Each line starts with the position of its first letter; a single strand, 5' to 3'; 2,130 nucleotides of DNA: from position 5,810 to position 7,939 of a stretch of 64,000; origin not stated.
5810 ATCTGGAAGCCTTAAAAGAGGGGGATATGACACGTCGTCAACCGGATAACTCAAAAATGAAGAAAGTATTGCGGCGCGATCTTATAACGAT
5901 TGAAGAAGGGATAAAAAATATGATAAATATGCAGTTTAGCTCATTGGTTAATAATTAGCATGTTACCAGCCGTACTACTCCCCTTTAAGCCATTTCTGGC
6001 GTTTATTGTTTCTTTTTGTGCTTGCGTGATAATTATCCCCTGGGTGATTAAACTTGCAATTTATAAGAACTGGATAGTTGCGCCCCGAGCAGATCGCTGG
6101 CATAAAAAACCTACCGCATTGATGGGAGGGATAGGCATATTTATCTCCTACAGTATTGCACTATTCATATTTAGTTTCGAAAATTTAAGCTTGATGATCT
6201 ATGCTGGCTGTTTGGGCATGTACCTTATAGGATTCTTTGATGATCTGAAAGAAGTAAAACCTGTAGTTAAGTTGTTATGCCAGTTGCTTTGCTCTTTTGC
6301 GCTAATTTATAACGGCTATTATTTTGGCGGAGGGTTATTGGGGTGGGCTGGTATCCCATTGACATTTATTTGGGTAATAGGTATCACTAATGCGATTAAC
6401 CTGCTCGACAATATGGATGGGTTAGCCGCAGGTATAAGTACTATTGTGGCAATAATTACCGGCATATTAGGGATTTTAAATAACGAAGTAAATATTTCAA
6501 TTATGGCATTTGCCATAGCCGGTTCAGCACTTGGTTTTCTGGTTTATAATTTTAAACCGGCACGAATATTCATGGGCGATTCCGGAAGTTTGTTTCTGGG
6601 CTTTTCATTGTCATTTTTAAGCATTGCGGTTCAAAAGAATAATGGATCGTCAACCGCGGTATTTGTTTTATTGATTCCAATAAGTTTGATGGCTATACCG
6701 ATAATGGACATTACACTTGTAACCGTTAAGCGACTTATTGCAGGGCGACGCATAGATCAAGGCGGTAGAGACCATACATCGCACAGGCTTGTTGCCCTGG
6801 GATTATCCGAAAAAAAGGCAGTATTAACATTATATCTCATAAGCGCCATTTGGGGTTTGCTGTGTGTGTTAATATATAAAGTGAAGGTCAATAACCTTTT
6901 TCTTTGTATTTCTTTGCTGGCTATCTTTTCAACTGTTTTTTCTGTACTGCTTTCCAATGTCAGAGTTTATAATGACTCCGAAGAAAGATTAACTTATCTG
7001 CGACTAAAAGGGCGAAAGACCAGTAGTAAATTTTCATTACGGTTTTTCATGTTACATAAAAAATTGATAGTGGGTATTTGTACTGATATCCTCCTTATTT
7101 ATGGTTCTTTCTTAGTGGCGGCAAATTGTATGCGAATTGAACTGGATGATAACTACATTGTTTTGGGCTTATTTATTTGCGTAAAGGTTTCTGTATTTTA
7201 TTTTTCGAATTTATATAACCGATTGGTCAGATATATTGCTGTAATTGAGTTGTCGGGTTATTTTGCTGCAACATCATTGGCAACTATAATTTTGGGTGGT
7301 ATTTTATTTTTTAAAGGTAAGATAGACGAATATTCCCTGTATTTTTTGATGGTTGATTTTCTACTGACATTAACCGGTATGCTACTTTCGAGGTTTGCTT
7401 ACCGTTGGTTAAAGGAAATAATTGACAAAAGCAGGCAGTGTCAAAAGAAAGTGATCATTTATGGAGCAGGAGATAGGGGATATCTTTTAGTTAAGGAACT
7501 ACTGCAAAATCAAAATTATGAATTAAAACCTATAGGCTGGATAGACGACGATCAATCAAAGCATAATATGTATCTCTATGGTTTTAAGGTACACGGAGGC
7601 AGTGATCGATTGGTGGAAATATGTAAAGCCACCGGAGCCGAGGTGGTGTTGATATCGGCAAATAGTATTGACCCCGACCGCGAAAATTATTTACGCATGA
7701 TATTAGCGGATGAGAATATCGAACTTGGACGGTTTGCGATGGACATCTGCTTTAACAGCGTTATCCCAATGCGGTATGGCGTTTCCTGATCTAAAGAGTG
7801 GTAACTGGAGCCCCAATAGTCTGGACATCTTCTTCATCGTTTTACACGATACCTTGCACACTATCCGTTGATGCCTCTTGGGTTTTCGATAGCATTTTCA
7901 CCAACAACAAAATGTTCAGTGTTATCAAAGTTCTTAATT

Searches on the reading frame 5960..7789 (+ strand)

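Call 73: search_protein_families(library=pfam, proteins=[window:5960-7789:+], max_evalue=0.00001)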
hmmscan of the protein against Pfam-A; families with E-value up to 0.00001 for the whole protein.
window:5960-7789:+ (609 aa): 2 families
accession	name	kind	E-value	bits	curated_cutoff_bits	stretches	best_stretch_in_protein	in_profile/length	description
PF00953.26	Glycos_transf_4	-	4.1e-36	124.8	27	1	79-224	3-159/160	Glycosyl transferase family 4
PF13727.12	CoA_binding_3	-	1.5e-07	32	25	1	437-567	24-149/175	CoA-binding domain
